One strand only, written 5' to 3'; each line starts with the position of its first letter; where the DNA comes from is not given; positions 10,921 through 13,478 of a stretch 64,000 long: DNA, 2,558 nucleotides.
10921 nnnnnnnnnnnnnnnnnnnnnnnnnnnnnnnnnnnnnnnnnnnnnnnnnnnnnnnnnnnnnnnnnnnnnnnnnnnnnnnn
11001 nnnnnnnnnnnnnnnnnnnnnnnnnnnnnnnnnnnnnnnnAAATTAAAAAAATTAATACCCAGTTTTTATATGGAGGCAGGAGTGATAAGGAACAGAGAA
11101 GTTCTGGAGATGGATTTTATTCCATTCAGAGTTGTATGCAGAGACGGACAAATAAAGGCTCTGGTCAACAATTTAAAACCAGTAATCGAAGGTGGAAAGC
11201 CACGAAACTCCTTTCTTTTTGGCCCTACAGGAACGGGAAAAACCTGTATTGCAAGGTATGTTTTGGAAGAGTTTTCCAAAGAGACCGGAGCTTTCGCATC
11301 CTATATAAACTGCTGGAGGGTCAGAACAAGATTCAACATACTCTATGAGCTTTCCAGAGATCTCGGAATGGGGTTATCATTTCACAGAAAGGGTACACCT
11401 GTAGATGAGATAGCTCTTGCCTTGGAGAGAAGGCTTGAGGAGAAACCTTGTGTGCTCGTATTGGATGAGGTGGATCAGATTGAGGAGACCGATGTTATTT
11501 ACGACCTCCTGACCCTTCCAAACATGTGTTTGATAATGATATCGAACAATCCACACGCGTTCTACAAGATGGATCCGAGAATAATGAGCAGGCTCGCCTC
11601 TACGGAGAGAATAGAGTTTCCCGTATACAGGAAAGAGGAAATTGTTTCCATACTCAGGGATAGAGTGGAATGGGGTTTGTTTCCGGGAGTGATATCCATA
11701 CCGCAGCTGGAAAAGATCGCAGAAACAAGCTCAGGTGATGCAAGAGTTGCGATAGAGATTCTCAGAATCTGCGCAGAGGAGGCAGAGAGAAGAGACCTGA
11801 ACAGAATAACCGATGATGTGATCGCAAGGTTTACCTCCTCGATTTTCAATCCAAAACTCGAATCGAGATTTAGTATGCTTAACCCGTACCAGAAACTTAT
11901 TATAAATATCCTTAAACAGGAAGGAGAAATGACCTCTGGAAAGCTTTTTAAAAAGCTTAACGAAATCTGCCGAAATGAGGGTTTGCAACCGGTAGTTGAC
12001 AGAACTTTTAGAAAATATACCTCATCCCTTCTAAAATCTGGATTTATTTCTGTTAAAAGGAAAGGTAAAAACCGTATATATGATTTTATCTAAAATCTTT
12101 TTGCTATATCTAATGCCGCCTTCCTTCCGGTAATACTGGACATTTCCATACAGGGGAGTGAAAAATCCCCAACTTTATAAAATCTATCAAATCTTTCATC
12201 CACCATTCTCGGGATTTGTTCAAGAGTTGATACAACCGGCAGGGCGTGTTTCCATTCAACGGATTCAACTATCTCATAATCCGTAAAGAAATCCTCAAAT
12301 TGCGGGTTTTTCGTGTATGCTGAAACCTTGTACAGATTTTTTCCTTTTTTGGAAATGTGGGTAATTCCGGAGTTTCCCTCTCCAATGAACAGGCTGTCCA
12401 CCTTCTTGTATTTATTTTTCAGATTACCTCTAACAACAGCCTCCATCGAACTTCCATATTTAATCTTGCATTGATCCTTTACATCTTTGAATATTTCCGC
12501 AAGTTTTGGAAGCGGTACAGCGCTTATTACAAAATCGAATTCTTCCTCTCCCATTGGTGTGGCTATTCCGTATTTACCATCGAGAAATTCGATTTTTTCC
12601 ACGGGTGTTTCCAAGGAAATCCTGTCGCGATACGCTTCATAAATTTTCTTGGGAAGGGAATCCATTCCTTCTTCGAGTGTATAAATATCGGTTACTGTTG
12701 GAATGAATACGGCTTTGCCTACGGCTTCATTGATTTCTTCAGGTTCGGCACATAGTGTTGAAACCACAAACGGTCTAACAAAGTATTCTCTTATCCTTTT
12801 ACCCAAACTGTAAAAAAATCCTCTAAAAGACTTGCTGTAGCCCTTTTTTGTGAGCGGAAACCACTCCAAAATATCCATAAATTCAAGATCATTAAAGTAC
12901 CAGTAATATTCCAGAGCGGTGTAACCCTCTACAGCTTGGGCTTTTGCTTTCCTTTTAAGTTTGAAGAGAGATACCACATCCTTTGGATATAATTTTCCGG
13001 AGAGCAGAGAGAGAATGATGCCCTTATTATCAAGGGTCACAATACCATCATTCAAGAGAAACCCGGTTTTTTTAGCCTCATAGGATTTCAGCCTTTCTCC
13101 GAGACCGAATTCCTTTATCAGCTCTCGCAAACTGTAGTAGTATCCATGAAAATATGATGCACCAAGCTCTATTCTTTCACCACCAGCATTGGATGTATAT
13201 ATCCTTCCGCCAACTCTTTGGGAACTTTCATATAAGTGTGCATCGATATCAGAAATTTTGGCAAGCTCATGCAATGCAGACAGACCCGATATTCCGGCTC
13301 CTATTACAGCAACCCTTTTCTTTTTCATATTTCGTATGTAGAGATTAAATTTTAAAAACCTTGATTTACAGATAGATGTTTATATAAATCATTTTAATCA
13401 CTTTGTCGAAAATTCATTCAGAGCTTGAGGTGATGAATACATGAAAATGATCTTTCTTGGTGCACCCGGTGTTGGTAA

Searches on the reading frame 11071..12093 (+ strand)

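Call 121: search_protein_families(library=pfam, max_evalue=0.001, proteins=[P0132, P0135, P0137, P0138, P0139, P0140, P0141, P0143])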
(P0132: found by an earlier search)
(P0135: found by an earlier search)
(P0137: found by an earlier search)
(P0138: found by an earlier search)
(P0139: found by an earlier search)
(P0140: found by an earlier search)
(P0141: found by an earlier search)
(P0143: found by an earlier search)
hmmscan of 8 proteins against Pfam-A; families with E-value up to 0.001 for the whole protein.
P0132 (947 aa): 5 families
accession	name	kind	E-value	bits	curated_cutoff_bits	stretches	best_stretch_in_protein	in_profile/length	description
PF00270.35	DEAD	-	3.4e-38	131.4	26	1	24-194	1-165/167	DEAD/DEAH box helicase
PF08494.16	DEAD_assoc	-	3.2e-33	115.6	23.5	1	610-785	1-191/191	DEAD/H associated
PF00271.37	Helicase_C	-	6.1e-23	81.6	23.5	1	248-352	3-107/110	Helicase conserved C-terminal domain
PF19306.5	WH_Lhr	-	1.7e-12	47.5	27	1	383-537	5-163/168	Large helicase-related protein, winged helix domain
PF04851.21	ResIII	-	5.4e-10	39.9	22.5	1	27-190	8-162/164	Type III restriction enzyme, res subunit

P0135 (832 aa): 1 family
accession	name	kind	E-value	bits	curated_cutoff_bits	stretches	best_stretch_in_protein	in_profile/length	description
PF05124.17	S_layer_C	-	9e-20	71.5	23.9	1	62-825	26-175/177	S-layer like family, outer domain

P0137 (554 aa): 3 families
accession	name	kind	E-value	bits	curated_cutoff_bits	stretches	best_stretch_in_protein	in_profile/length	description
PF00749.27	tRNA-synt_1c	-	3.6e-80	269.7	23.4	1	97-401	2-313/314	tRNA synthetases class I (E and Q), catalytic domain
PF03950.23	tRNA-synt_1c_C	-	9.5e-13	48.6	23.9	1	404-470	1-70/91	tRNA synthetases class I (E and Q), anti-codon binding domain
PF20974.2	tRNA-synt_1c_C2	-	2e-07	32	23.9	1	492-540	1-69/69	tRNA synthetases class I (E and Q), anti-codon binding domain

P0138 (424 aa): 3 families
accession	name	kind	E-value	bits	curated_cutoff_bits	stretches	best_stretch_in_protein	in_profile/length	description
PF13173.12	AAA_14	-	1.7e-32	112.6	27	1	44-163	3-129/129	AAA domain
PF13635.12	DUF4143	-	8.3e-28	97.6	28.1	1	214-362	1-154/160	Domain of unknown function (DUF4143)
PF04471.18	Mrr_cat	-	0.00042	20.9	21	0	322-401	13-88/115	Restriction endonuclease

P0139 (440 aa): 4 families
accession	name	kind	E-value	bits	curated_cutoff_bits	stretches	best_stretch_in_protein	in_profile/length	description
PF13173.12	AAA_14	-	7.7e-36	123.4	27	1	40-171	2-129/129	AAA domain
PF13635.12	DUF4143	-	2e-21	76.8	28.1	1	230-376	2-159/160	Domain of unknown function (DUF4143)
PF01637.24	ATPase_2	-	1.3e-06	28.8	33.2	0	77-169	83-186/225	ATPase domain predominantly from Archaea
PF13401.12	AAA_22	-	7.6e-06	26.7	27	0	86-140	68-123/130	AAA domain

P0140 (412 aa): 4 families
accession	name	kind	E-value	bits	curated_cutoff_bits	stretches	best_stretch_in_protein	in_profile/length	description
PF01593.30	Amino_oxidase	-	1.6e-25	90.7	19.8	1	13-278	1-262/443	Flavin containing amine oxidoreductase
PF13450.12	NAD_binding_8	-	2.3e-15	57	21.9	1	8-74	1-68/68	NAD(P)-binding Rossmann-like domain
PF07156.20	Prenylcys_lyase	-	5.9e-06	26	27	1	326-412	267-354/363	Prenylcysteine lyase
PF01266.30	DAO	-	0.00082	19.4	27.9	0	5-41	1-44/353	FAD dependent oxidoreductase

P0141 (370 aa): 1 family
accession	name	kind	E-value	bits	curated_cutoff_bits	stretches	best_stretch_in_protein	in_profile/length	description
PF00579.31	tRNA-synt_1b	-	2.4e-43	149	21.1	1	63-352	3-292/292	tRNA synthetases class I (W and Y)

P0143 (342 aa): 0 families

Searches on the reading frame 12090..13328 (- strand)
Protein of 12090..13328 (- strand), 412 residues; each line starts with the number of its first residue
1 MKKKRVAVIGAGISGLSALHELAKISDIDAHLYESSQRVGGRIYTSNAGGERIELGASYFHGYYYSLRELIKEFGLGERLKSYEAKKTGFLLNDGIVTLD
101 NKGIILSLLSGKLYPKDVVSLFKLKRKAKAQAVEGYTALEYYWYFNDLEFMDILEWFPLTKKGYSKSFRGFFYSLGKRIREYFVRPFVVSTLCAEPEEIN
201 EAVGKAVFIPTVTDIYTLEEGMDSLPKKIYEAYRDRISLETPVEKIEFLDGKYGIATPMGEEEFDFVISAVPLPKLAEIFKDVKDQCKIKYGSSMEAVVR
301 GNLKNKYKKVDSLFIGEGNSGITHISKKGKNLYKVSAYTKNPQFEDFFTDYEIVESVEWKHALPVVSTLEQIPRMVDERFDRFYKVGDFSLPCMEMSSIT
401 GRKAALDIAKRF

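Call 121: search_protein_families(library=pfam, max_evalue=0.001, proteins=[P0132, P0135, P0137, P0138, P0139, P0140, P0141, P0143])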
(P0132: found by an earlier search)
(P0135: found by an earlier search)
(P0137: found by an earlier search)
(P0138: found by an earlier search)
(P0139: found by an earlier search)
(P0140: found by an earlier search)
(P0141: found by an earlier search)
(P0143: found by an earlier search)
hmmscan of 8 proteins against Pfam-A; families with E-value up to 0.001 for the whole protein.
P0132 (947 aa): 5 families
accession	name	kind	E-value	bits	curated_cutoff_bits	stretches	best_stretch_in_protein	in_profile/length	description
PF00270.35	DEAD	-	3.4e-38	131.4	26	1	24-194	1-165/167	DEAD/DEAH box helicase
PF08494.16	DEAD_assoc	-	3.2e-33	115.6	23.5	1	610-785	1-191/191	DEAD/H associated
PF00271.37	Helicase_C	-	6.1e-23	81.6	23.5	1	248-352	3-107/110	Helicase conserved C-terminal domain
PF19306.5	WH_Lhr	-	1.7e-12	47.5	27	1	383-537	5-163/168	Large helicase-related protein, winged helix domain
PF04851.21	ResIII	-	5.4e-10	39.9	22.5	1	27-190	8-162/164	Type III restriction enzyme, res subunit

P0135 (832 aa): 1 family
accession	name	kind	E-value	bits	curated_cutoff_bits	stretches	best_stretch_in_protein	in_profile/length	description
PF05124.17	S_layer_C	-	9e-20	71.5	23.9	1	62-825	26-175/177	S-layer like family, outer domain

P0137 (554 aa): 3 families
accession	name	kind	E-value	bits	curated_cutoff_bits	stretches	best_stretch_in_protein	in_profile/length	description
PF00749.27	tRNA-synt_1c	-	3.6e-80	269.7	23.4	1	97-401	2-313/314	tRNA synthetases class I (E and Q), catalytic domain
PF03950.23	tRNA-synt_1c_C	-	9.5e-13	48.6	23.9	1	404-470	1-70/91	tRNA synthetases class I (E and Q), anti-codon binding domain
PF20974.2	tRNA-synt_1c_C2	-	2e-07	32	23.9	1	492-540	1-69/69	tRNA synthetases class I (E and Q), anti-codon binding domain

P0138 (424 aa): 3 families
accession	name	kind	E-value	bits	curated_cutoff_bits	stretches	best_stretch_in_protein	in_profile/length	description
PF13173.12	AAA_14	-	1.7e-32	112.6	27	1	44-163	3-129/129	AAA domain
PF13635.12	DUF4143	-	8.3e-28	97.6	28.1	1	214-362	1-154/160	Domain of unknown function (DUF4143)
PF04471.18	Mrr_cat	-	0.00042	20.9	21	0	322-401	13-88/115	Restriction endonuclease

P0139 (440 aa): 4 families
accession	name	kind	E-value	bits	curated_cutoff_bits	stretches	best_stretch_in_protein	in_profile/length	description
PF13173.12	AAA_14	-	7.7e-36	123.4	27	1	40-171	2-129/129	AAA domain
PF13635.12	DUF4143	-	2e-21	76.8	28.1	1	230-376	2-159/160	Domain of unknown function (DUF4143)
PF01637.24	ATPase_2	-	1.3e-06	28.8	33.2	0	77-169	83-186/225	ATPase domain predominantly from Archaea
PF13401.12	AAA_22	-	7.6e-06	26.7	27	0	86-140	68-123/130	AAA domain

P0140 (412 aa): 4 families
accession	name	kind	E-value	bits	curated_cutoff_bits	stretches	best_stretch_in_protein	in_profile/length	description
PF01593.30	Amino_oxidase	-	1.6e-25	90.7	19.8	1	13-278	1-262/443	Flavin containing amine oxidoreductase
PF13450.12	NAD_binding_8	-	2.3e-15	57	21.9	1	8-74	1-68/68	NAD(P)-binding Rossmann-like domain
PF07156.20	Prenylcys_lyase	-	5.9e-06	26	27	1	326-412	267-354/363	Prenylcysteine lyase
PF01266.30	DAO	-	0.00082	19.4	27.9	0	5-41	1-44/353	FAD dependent oxidoreductase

P0141 (370 aa): 1 family
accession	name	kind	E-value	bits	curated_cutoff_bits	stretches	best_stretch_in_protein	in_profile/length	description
PF00579.31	tRNA-synt_1b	-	2.4e-43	149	21.1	1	63-352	3-292/292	tRNA synthetases class I (W and Y)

P0143 (342 aa): 0 families
